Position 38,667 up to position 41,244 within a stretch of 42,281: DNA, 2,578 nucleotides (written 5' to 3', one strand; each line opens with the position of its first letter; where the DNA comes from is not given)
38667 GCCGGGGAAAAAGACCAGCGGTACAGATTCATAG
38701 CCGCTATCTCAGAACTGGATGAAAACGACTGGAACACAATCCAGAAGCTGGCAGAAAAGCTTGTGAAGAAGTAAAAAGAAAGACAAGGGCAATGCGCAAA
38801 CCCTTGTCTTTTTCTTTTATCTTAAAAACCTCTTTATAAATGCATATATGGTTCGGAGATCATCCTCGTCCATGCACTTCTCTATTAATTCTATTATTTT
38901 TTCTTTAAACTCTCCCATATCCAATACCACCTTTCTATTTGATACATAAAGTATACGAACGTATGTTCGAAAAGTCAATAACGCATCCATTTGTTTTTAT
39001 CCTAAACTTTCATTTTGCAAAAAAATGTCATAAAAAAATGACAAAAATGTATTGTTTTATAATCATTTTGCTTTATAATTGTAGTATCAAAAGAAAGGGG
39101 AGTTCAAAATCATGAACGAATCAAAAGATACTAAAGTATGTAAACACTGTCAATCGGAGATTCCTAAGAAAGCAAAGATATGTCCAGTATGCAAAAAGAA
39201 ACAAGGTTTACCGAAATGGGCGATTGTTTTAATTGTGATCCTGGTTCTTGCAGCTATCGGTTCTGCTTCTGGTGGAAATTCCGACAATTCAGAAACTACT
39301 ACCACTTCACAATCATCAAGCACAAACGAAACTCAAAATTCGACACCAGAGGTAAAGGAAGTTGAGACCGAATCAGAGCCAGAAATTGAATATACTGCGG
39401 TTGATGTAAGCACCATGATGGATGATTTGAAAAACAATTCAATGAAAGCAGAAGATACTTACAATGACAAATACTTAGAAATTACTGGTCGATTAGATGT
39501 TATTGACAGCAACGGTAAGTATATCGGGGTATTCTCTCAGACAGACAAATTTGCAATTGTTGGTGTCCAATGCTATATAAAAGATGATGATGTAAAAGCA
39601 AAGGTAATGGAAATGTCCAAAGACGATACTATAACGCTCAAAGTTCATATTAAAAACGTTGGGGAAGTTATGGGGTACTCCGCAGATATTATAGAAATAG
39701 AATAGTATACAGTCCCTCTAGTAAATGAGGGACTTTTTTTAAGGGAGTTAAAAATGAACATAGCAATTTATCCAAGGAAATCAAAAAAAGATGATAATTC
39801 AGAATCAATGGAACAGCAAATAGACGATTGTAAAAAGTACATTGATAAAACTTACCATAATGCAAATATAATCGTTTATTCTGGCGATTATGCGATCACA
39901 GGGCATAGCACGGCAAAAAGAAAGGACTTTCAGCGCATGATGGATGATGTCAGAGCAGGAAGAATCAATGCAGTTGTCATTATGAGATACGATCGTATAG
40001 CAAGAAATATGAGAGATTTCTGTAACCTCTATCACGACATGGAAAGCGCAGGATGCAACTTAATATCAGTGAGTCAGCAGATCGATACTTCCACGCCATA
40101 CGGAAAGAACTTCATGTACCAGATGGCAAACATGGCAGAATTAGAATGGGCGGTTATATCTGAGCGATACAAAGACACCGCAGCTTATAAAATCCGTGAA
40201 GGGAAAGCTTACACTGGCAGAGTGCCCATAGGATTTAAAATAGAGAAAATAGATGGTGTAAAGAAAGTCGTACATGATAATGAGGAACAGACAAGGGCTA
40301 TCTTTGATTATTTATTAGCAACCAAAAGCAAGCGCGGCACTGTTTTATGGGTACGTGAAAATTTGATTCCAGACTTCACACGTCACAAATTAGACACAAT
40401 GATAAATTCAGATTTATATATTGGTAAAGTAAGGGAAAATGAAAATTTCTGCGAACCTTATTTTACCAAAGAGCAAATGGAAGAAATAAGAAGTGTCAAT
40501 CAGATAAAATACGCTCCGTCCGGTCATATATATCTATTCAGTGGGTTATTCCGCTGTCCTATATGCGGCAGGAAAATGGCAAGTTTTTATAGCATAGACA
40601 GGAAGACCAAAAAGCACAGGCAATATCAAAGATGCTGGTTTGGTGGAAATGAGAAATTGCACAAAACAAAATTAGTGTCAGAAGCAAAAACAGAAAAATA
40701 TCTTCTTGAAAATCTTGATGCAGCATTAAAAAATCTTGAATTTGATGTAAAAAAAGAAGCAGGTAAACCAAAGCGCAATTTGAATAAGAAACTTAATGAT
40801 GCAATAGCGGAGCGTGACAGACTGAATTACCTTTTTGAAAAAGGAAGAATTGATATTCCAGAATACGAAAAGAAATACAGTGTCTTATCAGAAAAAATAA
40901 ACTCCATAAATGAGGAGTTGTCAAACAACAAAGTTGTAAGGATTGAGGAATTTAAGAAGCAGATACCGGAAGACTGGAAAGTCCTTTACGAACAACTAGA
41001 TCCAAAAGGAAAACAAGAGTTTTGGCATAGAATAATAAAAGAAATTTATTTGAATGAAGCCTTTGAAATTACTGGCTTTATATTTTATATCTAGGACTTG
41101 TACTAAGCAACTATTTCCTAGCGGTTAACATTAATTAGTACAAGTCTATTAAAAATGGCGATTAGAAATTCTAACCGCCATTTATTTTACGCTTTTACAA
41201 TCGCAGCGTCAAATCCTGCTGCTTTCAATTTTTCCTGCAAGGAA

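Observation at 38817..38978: LexA (Cheo) box inside a consensus promoter driving a 33-aa ORF next to a non-cleavable repressor: candidate SOS-controlled antirepressor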

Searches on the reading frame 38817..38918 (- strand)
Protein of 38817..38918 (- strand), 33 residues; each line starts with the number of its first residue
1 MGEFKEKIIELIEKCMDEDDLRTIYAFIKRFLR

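Call 5: search_protein_families(library=pfam, proteins=[window:38817-38918:-], max_evalue=0.1)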
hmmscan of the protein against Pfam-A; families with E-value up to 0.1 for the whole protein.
window:38817-38918:- (33 aa): 1 family
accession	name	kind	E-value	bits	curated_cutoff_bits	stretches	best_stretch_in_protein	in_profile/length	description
PF10879.14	DUF2674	-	0.093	12.8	27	1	4-26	37-58/61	Protein of unknown function (DUF2674)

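Call 27: search_protein_representatives(protein=window:38820-38918:-)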
Query: 33 residues. Proteins with E-value up to 0.001 (for the whole library): 3; up to 1e-10: 1; up to 1e-30: 0. The best 3 are listed.
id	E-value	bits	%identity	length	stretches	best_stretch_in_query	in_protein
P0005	8.8e-12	58.0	94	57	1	1-33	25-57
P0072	7.6e-08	46.3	-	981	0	-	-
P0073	4.2e-04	35.1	40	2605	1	2-26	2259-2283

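Call 57: search_protein_families(library=phrogs, proteins=[window:38817-38918:-], max_evalue=0.01)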
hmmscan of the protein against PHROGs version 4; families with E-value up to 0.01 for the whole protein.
window:38817-38918:- (33 aa): 0 families

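Call 65: search_solved_structures(query=A4, max_evalue=10, show_alignments=3)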
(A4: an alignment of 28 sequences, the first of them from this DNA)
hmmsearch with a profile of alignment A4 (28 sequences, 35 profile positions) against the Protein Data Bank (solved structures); distinct sequences matched with E-value up to 10: 9.
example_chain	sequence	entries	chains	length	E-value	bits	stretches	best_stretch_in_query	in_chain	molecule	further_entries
3ku7_A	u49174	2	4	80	1.6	11.8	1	3-17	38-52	Cell division topological specificity factor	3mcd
7udm_A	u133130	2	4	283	1.7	11.7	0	20-30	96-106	Designed helical repeat protein (DHR) RPB_PLP1_R6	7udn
9vqo_A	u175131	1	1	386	1.8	11.6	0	8-20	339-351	Odorant receptor 67d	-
9vqr_A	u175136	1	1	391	1.9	11.6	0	8-20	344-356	Odorant receptor 67d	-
9vqp_A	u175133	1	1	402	2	11.4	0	8-20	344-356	Odorant receptor 67d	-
7udl_A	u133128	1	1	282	2.2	11.3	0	20-30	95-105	Designed helical repeat protein (DHR) RPB_PLP1_R6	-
5xvs_A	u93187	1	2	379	2.2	11.3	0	4-13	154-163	GDP/UDP-N,N'-diacetylbacillosamine 2-epimerase (Hydrolyzing)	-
5zlr_A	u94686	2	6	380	2.2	11.3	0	4-13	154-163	GDP/UDP-N,N'-diacetylbacillosamine 2-epimerase (Hydrolyzing)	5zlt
2aif_A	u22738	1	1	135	6.9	9.8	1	8-25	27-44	ribosomal protein L7A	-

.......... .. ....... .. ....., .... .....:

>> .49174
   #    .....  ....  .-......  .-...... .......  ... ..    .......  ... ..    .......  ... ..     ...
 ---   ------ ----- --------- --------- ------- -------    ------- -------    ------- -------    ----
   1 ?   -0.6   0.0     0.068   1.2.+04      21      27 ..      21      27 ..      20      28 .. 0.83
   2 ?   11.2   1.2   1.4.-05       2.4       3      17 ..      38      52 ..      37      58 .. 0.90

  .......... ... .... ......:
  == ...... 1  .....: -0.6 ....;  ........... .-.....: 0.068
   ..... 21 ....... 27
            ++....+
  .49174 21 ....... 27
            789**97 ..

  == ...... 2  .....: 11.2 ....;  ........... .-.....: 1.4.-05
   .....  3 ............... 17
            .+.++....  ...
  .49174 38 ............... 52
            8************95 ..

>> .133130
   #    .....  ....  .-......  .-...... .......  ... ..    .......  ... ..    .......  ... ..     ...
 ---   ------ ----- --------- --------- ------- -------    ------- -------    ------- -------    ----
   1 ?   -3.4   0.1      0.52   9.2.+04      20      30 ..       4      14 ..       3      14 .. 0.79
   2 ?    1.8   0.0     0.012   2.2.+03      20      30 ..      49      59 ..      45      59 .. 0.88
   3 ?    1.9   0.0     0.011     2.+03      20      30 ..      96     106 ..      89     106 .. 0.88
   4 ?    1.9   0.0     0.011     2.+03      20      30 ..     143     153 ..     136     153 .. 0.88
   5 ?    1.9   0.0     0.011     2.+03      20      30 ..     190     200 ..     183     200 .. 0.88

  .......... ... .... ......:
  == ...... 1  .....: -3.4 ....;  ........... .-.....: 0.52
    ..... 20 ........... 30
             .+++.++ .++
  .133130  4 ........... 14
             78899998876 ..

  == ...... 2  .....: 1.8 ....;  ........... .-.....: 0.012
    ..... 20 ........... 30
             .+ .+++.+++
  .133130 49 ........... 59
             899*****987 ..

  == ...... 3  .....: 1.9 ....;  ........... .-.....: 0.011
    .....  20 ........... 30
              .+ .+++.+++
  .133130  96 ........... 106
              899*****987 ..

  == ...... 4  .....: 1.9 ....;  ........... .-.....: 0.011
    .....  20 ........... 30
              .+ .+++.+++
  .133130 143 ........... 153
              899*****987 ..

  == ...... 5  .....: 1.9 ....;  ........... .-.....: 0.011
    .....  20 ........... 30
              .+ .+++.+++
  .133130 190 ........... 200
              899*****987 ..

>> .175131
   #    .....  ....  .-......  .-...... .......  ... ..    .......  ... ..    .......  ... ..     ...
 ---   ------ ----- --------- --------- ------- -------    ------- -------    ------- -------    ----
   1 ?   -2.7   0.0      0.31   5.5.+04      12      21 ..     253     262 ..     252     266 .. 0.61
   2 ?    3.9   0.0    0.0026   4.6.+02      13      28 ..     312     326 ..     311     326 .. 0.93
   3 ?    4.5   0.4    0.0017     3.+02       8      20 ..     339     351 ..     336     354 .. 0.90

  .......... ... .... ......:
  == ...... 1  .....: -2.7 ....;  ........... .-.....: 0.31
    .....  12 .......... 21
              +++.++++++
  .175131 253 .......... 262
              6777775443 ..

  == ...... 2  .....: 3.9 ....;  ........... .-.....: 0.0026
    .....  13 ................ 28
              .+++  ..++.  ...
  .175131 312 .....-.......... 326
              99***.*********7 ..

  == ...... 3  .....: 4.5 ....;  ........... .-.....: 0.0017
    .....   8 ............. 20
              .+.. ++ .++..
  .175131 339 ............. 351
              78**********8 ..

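Call 66: search_protein_families(library=pfam, alignment_id=A4, max_evalue=1)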
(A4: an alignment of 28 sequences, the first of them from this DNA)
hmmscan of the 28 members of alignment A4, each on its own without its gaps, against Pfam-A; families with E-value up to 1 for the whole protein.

A. member 1, seq(33 aa): 1 family
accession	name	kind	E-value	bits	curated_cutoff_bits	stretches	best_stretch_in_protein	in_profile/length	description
PF10879.14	DUF2674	-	0.093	12.8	27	1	4-26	37-58/61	Protein of unknown function (DUF2674)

B. families by the number of members that match (of 28 scanned): 11 families
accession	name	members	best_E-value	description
PF18865.6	AbiJ_NTD5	1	0.008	AbiJ N-terminal domain 5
PF21996.1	HisZ-like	1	0.03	Histidyl-tRNA synthetase HisZ, C-terminal domain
PF06373.16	CART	1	0.033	Cocaine and amphetamine regulated transcript protein (CART)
PF03776.19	MinE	1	0.042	Septum formation topological specificity factor MinE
PF20002.4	fvmX3-analog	1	0.044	FtsH ternary system domain X3-analog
PF00250.24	Forkhead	1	0.066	Forkhead domain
PF20826.3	PHD_5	1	0.072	PhD finger domain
PF09032.16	Siah-Interact_N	1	0.072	Siah interacting protein, N terminal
PF25472.1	DUF7902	1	0.078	Domain of unknown function (DUF7902)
PF10879.14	DUF2674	1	0.093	Protein of unknown function (DUF2674)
PF07595.18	Planc_extracel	1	0.23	Planctomycete extracellular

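Call 67: predict_structure(protein=window:38820-38918:-)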
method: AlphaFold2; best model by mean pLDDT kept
length: 33 residues; sequences in the alignment: 1
mean_pLDDT: 85.3   pTM: 0.43
mean pLDDT of the five models: 85.3, 84.7, 76.9, 74.6, 73.2
residues with pLDDT >= 90: 4; 70-90: 27; 50-70: 2; < 50: 0
segments of 3 or more residues with pLDDT < 50: none
pLDDT, mean of each block of 10 residues (from residue 1): 83 89 88 72
secondary structure, 60 per line:
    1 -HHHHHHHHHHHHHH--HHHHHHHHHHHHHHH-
elements in order: H2-15 H18-32

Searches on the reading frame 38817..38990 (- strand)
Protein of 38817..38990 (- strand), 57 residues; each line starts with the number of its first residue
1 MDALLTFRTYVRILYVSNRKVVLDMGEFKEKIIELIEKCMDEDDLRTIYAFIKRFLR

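Call 20: find_homologous_proteins(query=window:38817-38990:-, max_evalue=10)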
Query window:38817-38990:- (57 aa): 18 proteins with E <= 10 among 18 candidates.
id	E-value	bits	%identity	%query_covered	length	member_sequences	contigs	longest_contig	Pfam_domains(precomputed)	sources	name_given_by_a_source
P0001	3.0e-27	110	96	100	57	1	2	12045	-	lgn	-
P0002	3.2e-27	110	96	100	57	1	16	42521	-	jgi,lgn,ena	jgi:hypothetical protein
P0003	4.3e-27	109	96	100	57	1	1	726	-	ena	-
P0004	5.1e-27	109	96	100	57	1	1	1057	-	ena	-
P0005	5.6e-27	109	96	100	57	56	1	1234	-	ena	-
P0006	5.7e-27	109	96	100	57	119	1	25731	-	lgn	-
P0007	8.2e-27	108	96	100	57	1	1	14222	-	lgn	-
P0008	6.2e-26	106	95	100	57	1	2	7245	-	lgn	-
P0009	8.7e-26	105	95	100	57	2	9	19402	-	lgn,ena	-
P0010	1.2e-25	105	93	100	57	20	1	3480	-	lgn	-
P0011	2.4e-25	104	93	100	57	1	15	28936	-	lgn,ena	-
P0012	1.2e-24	102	91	100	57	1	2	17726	-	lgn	-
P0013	1.2e-24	102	95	100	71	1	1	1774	-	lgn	-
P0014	1.5e-21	92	89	100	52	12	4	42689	-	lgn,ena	-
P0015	7.8e-20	87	86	100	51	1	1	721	-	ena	-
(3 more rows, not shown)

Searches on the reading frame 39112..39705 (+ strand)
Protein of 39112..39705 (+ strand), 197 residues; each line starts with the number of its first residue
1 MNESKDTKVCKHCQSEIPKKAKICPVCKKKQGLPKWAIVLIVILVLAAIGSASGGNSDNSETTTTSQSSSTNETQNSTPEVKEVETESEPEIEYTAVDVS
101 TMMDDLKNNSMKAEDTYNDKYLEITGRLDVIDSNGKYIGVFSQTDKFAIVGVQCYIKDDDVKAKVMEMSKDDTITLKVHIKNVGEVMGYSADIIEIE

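Call 5: search_protein_families(library=pfam, proteins=[window:39112-39705:+], max_evalue=0.1)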
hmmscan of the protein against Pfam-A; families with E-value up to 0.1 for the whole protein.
window:39112-39705:+ (197 aa): 9 families
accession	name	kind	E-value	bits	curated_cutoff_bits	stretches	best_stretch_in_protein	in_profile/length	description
PF12869.13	tRNA_anti-like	-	1e-14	54.7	23.5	1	37-183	9-135/146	tRNA_anti-like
PF21827.1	New_glue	-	0.00078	19.6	31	1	37-81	4-45/94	New glue protein family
PF12773.13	DZR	-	0.0016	19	27.3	1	10-30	1-21/45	Double zinc ribbon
PF13240.11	Zn_Ribbon_1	-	0.0053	16.9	25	1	10-27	2-19/23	zinc-ribbon domain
PF05605.18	zf-Di19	-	0.02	15.6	27.5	1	5-31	13-41/54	Drought induced 19 protein (Di19), zinc-binding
PF06933.16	SSP160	-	0.028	13.1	25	1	41-85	90-134/758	Special lobe-specific silk protein SSP160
PF18912.6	DZR_2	-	0.031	14.5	27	1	5-29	19-44/56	Double zinc ribbon domain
PF25728.1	US29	-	0.034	13.6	27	1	36-112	7-74/324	Cytomegalovirus US29 protein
PF17032.10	Zn_ribbon_15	-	0.069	14.4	28.9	0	4-28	49-73/73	zinc-ribbon family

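Call 57: search_protein_families(library=phrogs, proteins=[window:39112-39705:+], max_evalue=0.01)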
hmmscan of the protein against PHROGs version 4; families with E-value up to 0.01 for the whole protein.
window:39112-39705:+ (197 aa): 6 families
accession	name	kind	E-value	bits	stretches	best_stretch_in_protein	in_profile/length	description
phrog_14275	-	unknown function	7.7e-15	56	1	10-172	6-164/178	-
phrog_8545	-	moron, auxiliary metabolic gene and host takeover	1.5e-14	55.2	1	29-146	11-119/177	superinfection exclusion Sie-like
phrog_4980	-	moron, auxiliary metabolic gene and host takeover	0.00013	23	1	28-94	15-85/181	superinfection exclusion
phrog_806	-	unknown function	0.00027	22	1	35-101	4-74/187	-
phrog_37750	-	unknown function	0.0046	16.9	1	35-160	142-266/370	-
phrog_8263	-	unknown function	0.0063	17.4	1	35-93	7-68/197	-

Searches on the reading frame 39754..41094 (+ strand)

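Call 5: search_protein_families(library=pfam, proteins=[window:39754-41094:+], max_evalue=0.1)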
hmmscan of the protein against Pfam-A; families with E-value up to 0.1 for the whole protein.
window:39754-41094:+ (446 aa): 4 families
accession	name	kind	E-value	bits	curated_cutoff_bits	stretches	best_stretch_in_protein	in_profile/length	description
PF00239.26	Resolvase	-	6.5e-29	101.3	23.3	1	3-151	1-144/145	Resolvase, N terminal domain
PF13408.12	Zn_ribbon_recom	-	4.6e-06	27.4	25.3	1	261-321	1-57/58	Recombinase zinc beta ribbon domain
PF07508.19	Recombinase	-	0.0026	18.4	21.1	1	177-245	4-95/102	Recombinase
PF17810.6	Arg_decarb_HB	-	0.0047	17.6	23.3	0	313-370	3-50/84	Arginine decarboxylase helical bundle domain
